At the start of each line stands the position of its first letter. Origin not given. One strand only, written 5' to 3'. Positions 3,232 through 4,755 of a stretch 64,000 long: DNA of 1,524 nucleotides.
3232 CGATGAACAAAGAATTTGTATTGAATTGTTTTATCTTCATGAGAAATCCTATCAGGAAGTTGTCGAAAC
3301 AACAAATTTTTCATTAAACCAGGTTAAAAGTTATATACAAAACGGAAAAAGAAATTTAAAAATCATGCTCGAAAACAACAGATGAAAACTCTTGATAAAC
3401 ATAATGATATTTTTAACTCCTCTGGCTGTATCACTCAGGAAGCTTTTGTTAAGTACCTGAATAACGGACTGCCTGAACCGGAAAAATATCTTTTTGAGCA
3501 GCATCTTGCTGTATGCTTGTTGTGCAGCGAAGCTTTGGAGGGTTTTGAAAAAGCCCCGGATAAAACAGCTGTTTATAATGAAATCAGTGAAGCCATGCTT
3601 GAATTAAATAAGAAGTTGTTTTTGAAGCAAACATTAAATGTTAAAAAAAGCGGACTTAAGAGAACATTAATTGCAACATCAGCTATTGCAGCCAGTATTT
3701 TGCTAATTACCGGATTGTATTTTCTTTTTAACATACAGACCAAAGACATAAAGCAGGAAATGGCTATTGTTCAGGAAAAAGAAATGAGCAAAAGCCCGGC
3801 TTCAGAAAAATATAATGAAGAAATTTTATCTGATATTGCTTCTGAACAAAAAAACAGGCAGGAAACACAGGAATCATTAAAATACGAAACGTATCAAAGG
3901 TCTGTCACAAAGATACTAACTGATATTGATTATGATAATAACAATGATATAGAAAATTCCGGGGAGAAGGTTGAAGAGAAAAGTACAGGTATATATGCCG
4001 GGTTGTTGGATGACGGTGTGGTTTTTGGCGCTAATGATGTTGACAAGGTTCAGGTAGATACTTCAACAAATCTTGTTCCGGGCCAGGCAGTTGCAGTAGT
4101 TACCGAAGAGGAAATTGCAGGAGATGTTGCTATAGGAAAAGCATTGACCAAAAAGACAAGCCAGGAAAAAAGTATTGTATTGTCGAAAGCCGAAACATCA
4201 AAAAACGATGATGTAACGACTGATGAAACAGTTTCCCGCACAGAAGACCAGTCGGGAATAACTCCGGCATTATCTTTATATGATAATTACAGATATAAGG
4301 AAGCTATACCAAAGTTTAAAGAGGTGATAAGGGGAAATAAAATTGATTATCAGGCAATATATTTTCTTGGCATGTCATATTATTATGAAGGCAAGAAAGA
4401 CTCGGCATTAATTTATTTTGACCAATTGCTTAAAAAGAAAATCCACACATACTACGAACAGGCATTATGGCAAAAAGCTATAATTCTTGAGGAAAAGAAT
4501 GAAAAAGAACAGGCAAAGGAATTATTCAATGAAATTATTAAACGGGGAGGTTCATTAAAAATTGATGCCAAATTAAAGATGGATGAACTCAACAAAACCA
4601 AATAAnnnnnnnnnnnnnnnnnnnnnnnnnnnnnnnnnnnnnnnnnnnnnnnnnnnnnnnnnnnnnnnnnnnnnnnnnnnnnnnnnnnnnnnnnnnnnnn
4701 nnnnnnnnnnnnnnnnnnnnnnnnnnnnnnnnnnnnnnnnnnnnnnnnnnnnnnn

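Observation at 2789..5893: ECF sigma / ZAS anti-sigma pair with a UmuC translesion polymerase as overlapping third cistron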

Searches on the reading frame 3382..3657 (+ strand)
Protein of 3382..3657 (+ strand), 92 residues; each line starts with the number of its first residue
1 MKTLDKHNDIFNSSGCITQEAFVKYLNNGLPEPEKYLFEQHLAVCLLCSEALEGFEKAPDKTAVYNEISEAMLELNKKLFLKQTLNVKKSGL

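Call 32: search_solved_structures(query=A4, max_evalue=10, show_alignments=2)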
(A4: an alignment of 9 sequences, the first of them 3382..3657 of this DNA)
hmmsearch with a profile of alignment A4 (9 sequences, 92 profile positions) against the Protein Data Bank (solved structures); distinct sequences matched with E-value up to 10: 4.
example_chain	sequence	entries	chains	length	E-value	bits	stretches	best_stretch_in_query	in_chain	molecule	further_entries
3ugs_B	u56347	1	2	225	0.39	13.8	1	38-87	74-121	Undecaprenyl pyrophosphate synthase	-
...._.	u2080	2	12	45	0.49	13.5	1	29-60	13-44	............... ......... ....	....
5t5h_r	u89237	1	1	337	0.83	12.8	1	36-73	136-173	60S ribosomal protein L4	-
1fyh_A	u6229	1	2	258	3.2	10.9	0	55-88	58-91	Interferon gamma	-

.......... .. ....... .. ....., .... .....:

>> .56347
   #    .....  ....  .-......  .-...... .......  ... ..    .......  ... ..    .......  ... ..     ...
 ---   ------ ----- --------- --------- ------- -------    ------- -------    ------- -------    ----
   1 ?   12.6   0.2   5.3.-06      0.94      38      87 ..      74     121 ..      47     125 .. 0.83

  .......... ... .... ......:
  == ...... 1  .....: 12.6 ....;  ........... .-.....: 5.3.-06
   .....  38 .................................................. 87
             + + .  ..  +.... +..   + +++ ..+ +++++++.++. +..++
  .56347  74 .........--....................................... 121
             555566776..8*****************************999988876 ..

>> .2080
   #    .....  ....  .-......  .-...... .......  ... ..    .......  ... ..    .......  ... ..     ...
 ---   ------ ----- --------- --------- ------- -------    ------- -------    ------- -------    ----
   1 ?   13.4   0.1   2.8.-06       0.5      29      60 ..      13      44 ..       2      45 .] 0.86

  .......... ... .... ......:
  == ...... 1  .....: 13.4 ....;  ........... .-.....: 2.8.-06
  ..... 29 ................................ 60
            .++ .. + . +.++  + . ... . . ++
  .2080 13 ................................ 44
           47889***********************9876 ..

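Call 33: search_protein_families(library=pfam, alignment_id=A4, max_evalue=10)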
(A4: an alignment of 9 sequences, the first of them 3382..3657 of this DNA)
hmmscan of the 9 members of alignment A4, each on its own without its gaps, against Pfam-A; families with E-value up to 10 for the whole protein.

A. member 1, window:3382-3657:+ (92 aa): 1 family
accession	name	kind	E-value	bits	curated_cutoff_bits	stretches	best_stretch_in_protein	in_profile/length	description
PF13490.11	zf-HC2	-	0.0018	18.8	22.2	1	18-45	4-31/35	Putative zinc-finger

B. families by the number of members that match (of 9 scanned): 2 families
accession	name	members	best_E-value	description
PF13490.11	zf-HC2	8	0.00011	Putative zinc-finger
PF20503.3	DUF6730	1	0.14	Family of unknown function (DUF6730)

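Call 62: predict_structure(alignment_id=A6)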
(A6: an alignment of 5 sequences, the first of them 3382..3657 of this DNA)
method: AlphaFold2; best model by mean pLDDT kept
length: 92 residues; sequences in the alignment: 5
mean_pLDDT: 68.4   pTM: 0.48
mean pLDDT of the five models: 68.4, 63.9, 63.0, 62.4, 57.4
residues with pLDDT >= 90: 0; 70-90: 48; 50-70: 28; < 50: 16
segments of 3 or more residues with pLDDT < 50: 1-4, 81-92
pLDDT, mean of each block of 10 residues (from residue 1): 55 81 83 84 85 74 58 58 45 36
secondary structure, 60 per line:
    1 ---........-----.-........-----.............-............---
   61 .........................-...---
elements in order: H4-10 H19-26 H32-44 H46-57 H61-85

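Call 64: fold_search(model_id=the predicted structure, library=pdb)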
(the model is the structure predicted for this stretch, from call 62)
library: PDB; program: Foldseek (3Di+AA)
matches with E <= 10: 16; with E <= 0.001: 0
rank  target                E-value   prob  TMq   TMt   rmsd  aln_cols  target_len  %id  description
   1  3hug_P                4.6e+00  0.18  0.38  0.57   5.2        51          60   25  Crystal structure of Mycobacterium tuberculosis anti-sigma factor RslA in complex with -35 promoter binding domain of  (released 2010-03-02)
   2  3hug_B                5.3e+00  0.14  0.38  0.55   6.2        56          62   28  Crystal structure of Mycobacterium tuberculosis anti-sigma factor RslA in complex with -35 promoter binding domain of  (released 2010-03-02)
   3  3hug_D                5.3e+00  0.14  0.36  0.52   6.4        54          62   24  Crystal structure of Mycobacterium tuberculosis anti-sigma factor RslA in complex with -35 promoter binding domain of  (released 2010-03-02)
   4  2c8g_B                6.1e+00  0.07  0.19  0.09   3.0        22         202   36  Structure of the PN loop Q182A mutant C3bot1 Exoenzyme (Free state, crystal form I) (released 2007-02-27)
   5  2c8a_B                6.6e+00  0.06  0.17  0.08   1.1        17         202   47  Structure of the wild-type C3bot1 Exoenzyme (Nicotinamide-bound state, crystal form I) (released 2007-02-27)
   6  3hug_J                7.0e+00  0.12  0.38  0.53   6.9        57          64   21  Crystal structure of Mycobacterium tuberculosis anti-sigma factor RslA in complex with -35 promoter binding domain of  (released 2010-03-02)
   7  2c89_D                7.0e+00  0.06  0.19  0.09   2.9        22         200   36  Structure of the wild-type C3bot1 Exoenzyme (Free state, crystal form I) (released 2007-02-27)
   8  6yru                  7.5e+00  0.06  0.22  0.04   4.1        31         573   29  Crystal structure of FAP in the dark at 100K (released 2021-04-21)
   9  2c8f_E                7.5e+00  0.05  0.19  0.09   3.0        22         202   36  Structure of the ARTT motif E214N mutant C3bot1 Exoenzyme (NAD-bound state, crystal form III) (released 2007-02-27)
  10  2c8g_A                8.1e+00  0.06  0.19  0.09   3.0        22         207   36  Structure of the PN loop Q182A mutant C3bot1 Exoenzyme (Free state, crystal form I) (released 2007-02-27)
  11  3be8_A                8.1e+00  0.02  0.19  0.04   7.6        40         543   22  Crystal structure of the synaptic protein neuroligin 4 (released 2008-01-29)
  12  2c8e_G                8.6e+00  0.06  0.19  0.10   2.9        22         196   36  Structure of the ARTT motif E214N mutant C3bot1 Exoenzyme (Free state, crystal form III) (released 2007-02-27)
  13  6bhf                  8.6e+00  0.02  0.26  0.13  12.1        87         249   24  Crystal structure of the petidylprolyl cis,trans-isomerase from Helicobacter pylori (released 2018-09-19)
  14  2c8c_D                9.3e+00  0.05  0.17  0.08   1.1        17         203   47  Structure of the ARTT motif Q212A mutant C3bot1 Exoenzyme (NAD-bound state, crystal form I) (released 2007-02-27)
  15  2c8h_B                9.3e+00  0.05  0.17  0.08   1.2        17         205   47  Structure of the PN loop Q182A mutant C3bot1 Exoenzyme (NAD-bound state, crystal form I) (released 2007-02-27)
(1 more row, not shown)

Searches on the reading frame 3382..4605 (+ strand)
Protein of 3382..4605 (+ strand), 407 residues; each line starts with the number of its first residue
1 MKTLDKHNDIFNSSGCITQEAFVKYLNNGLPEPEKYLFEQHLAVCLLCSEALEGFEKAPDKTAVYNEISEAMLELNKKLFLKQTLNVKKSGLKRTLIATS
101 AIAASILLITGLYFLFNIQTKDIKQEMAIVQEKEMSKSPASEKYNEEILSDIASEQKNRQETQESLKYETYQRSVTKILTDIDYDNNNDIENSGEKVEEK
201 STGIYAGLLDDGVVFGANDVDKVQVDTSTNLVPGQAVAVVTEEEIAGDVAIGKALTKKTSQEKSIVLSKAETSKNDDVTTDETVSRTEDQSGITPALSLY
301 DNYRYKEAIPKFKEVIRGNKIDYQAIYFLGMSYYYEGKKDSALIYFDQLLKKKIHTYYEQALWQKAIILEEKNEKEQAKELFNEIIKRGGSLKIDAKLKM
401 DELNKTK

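Call 3: search_protein_families(library=pfam, proteins=[window:3382-4605:+], max_evalue=0.01)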
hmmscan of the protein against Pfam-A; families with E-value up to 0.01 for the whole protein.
window:3382-4605:+ (407 aa): 6 families
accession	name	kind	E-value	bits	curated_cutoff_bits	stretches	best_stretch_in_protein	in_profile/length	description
PF13174.12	TPR_6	-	1.2e-06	29.1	26.3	0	360-388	1-29/33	Tetratricopeptide repeat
PF07719.23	TPR_2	-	3.9e-06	27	27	1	325-351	3-29/34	Tetratricopeptide repeat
PF13432.12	TPR_16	-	6.8e-06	26.9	32.7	1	296-351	4-59/65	Tetratricopeptide repeat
PF14559.12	TPR_19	-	0.00042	21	25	0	300-352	2-54/68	Tetratricopeptide repeat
PF13181.12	TPR_8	-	0.0057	17.2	25.7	0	324-351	2-29/34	Tetratricopeptide repeat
PF11859.13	DUF3379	-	0.0073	16.1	33.2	0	74-123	56-107/232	Protein of unknown function (DUF3379)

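Call 4: search_protein_families(library=ncbifam, proteins=[window:3382-4605:+], max_evalue=0.01)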
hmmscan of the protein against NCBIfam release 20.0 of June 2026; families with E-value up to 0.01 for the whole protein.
window:3382-4605:+ (407 aa): 4 families
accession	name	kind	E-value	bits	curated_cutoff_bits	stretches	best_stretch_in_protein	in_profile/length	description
NF008068.0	PRK10803.1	equivalog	2.3e-10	40.9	383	1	252-388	104-246/263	cell division protein CpoB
TIGR02795.1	tol_pal_ybgF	equivalog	4.8e-08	33.6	90.1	1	296-388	9-105/119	tol-pal system protein YbgF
NF040959.1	MamA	equivalog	4.9e-06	26.1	200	1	304-387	52-133/204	magnetosome protein MamA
TIGR02552.1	LcrH_SycD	equivalog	0.0084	15.8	104.8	0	296-393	25-120/136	SycD/LcrH family type III secretion system chaperone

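Call 6: find_homologous_proteins(query=window:3382-4605:+, max_evalue=0.001)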
Query window:3382-4605:+ (407 aa): 7 proteins with E <= 0.001 among 8000 candidates.
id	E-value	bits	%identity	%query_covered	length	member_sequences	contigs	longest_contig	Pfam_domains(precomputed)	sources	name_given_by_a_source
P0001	6.0e-257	870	100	100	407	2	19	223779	PF13432.13,PF07719.24,PF13174.13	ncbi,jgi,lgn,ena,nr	ncbi:MAG: tetratricopeptide repeat protein [Bacteroidales bacterium]|jgi:tetratricopeptide (TPR) rep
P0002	4.0e-73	265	36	100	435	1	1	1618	PF14559.13,PF12895.14,PF13432.13,PF07719.24,PF13174.13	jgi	jgi:tetratricopeptide (TPR) repeat protein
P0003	3.0e-72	262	36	100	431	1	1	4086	PF14559.13,PF13432.13,PF07719.24,PF13174.13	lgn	-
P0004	2.3e-63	233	37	100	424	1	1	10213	PF14559.13,PF07719.24,PF13174.13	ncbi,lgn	-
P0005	7.1e-56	208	36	100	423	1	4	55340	PF14559.13,PF13432.13,PF07719.24,PF13174.13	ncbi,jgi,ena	-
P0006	1.2e-35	142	41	54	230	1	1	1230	PF14559.13,PF12895.14,PF13432.13,PF13428.13,PF07719.24,PF13174.13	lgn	-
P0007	3.8e-11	61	31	38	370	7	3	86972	PF00515.35,PF12569.15,PF07719.24,PF13174.13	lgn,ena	-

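Call 8: find_encoding_contigs(protein=P0005, flank=8000, max_places=3)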
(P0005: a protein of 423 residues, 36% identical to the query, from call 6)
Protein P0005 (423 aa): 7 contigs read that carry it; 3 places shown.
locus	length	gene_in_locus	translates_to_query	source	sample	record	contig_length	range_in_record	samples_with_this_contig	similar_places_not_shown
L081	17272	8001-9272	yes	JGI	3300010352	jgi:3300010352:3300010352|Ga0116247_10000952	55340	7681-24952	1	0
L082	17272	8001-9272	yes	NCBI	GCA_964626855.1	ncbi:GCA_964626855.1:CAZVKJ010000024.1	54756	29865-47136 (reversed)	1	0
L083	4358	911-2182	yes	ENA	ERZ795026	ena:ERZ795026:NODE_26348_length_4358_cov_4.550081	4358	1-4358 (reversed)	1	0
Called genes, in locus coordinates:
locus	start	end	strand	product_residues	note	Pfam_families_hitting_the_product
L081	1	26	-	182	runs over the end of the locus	PF10543:ORF6N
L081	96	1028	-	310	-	PF00480:ROK, PF02685:Glucokinase (weak)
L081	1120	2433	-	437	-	PF00162:PGK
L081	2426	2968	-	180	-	PF00881:Nitroreductase, PF14512:TM1586_NiRdase (weak)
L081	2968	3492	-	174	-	-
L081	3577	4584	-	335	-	PF00691:OmpA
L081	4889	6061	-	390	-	PF13585:CHU_C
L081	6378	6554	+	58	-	-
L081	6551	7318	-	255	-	PF03372:Exo_endo_phos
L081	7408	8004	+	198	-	PF04542:Sigma70_r2, PF08281:Sigma70_r4_2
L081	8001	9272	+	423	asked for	PF13174:TPR_6 (faint), PF14559:TPR_19 (faint), PF07719:TPR_2 (faint), PF13432:TPR_16 (weak)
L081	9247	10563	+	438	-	PF00817:IMS, PF11799:IMS_C, PF13438:DUF4113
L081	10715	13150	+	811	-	PF19081:Ig_7 (faint), PF00801:PKD, PF18911:PKD_4, PF13585:CHU_C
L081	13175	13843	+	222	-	PF02586:SRAP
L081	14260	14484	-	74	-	-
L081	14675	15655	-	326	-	PF04443:LuxE (weak)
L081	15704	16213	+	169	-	-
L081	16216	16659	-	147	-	PF00717:Peptidase_S24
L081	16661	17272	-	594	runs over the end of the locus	PF00654:Voltage_CLC, PF00571:CBS (weak)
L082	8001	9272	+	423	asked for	PF13174:TPR_6 (faint), PF14559:TPR_19 (faint), PF07719:TPR_2 (faint), PF13432:TPR_16 (weak)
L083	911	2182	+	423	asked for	PF13174:TPR_6 (faint), PF14559:TPR_19 (faint), PF07719:TPR_2 (faint), PF13432:TPR_16 (weak)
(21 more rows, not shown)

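Call 9: find_encoding_contigs(protein=P0004, flank=8000, max_places=3)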
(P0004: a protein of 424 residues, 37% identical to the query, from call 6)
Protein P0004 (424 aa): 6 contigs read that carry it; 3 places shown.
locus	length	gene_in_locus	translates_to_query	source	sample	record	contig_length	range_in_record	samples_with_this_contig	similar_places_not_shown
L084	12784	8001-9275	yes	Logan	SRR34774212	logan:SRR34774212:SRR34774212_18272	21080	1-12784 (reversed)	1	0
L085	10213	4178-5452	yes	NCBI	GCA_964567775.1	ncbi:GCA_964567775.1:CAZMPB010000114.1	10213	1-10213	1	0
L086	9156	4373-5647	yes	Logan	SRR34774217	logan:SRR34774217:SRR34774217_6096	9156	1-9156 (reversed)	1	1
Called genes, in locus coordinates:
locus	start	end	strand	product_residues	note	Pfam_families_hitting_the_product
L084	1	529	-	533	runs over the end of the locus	PF02838:Glyco_hydro_20b, PF00728:Glyco_hydro_20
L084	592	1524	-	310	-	PF00480:ROK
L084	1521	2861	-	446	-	PF07690:MFS_1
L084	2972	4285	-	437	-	PF00162:PGK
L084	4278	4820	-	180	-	PF00881:Nitroreductase, PF14512:TM1586_NiRdase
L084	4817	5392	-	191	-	-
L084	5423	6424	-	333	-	PF00691:OmpA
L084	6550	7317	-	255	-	PF03372:Exo_endo_phos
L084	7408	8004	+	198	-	PF04542:Sigma70_r2, PF08281:Sigma70_r4_2, PF04545:Sigma70_r4 (weak)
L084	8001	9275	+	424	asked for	PF07719:TPR_2 (faint), PF13174:TPR_6 (faint), PF14559:TPR_19 (faint)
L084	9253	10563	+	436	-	PF00817:IMS, PF11799:IMS_C, PF13438:DUF4113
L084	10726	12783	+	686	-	?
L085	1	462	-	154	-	?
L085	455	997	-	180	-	PF00881:Nitroreductase, PF14512:TM1586_NiRdase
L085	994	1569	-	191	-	-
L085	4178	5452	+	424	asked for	PF07719:TPR_2 (faint), PF13174:TPR_6 (faint), PF14559:TPR_19 (faint)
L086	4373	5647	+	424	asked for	PF07719:TPR_2 (faint), PF13174:TPR_6 (faint), PF14559:TPR_19 (faint)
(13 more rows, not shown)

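Call 10: find_encoding_contigs(protein=P0003, flank=8000, max_places=3)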
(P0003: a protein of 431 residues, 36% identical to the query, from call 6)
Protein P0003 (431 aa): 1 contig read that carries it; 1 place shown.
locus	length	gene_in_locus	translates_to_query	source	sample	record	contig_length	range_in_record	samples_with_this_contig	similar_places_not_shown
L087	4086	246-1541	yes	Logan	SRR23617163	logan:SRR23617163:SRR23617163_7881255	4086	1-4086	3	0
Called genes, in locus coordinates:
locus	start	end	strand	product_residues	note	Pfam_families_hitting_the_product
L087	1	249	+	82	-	?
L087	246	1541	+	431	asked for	PF07719:TPR_2 (faint), PF13174:TPR_6 (faint), PF13432:TPR_16 (faint), PF14559:TPR_19 (faint)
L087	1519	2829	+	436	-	PF00817:IMS, PF11799:IMS_C, PF13438:DUF4113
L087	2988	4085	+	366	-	?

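Call 20: find_encoding_contigs(protein=P0007, flank=10000, max_places=3)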
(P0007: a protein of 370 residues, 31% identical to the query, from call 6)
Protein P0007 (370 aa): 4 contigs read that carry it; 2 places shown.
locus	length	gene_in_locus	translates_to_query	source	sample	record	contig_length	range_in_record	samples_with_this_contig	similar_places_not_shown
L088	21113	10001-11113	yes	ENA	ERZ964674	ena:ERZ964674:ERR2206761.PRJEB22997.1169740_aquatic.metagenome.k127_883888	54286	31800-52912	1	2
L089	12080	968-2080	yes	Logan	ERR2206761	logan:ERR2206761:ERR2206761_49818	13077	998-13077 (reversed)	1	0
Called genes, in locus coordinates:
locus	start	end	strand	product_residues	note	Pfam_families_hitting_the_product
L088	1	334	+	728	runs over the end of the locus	PF00270:DEAD, PF04851:ResIII, PF00271:Helicase_C, PF16124:RecQ_Zn_bind, PF09382:RQC, PF00570:HRDC, PF21220:RecQ-1-like_HTH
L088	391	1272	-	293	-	PF13557:Phenol_MetA_deg (weak)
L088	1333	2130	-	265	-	PF00106:adh_short, PF13561:adh_short_C2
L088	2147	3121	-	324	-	-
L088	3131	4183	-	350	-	PF03301:Trp_dioxygenase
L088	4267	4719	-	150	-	PF00383:dCMP_cyt_deam_1, PF14437:MafB19-deam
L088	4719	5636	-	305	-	PF00781:DAGK_cat, PF19279:YegS_C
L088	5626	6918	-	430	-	PF07690:MFS_1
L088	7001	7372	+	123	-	PF02631:RecX_HTH2, PF21981:RecX_HTH3 (weak)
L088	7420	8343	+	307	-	PF00535:Glycos_transf_2, PF10111:Glyco_tranf_2_2 (weak)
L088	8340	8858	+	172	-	PF13302:Acetyltransf_3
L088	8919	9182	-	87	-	-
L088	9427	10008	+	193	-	PF04542:Sigma70_r2, PF08281:Sigma70_r4_2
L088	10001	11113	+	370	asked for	PF00515:TPR_1 (faint), PF07719:TPR_2 (faint), PF13174:TPR_6 (faint), PF12569:NatA_aux_su (weak)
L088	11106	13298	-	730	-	PF16656:Pur_ac_phosph_N (weak), PF00149:Metallophos, PF13573:SprB (weak), PF00801:PKD, PF18911:PKD_4, PF18962:Por_Secre_tail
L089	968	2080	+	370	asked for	PF00515:TPR_1 (faint), PF07719:TPR_2 (faint), PF13174:TPR_6 (faint), PF12569:NatA_aux_su (weak)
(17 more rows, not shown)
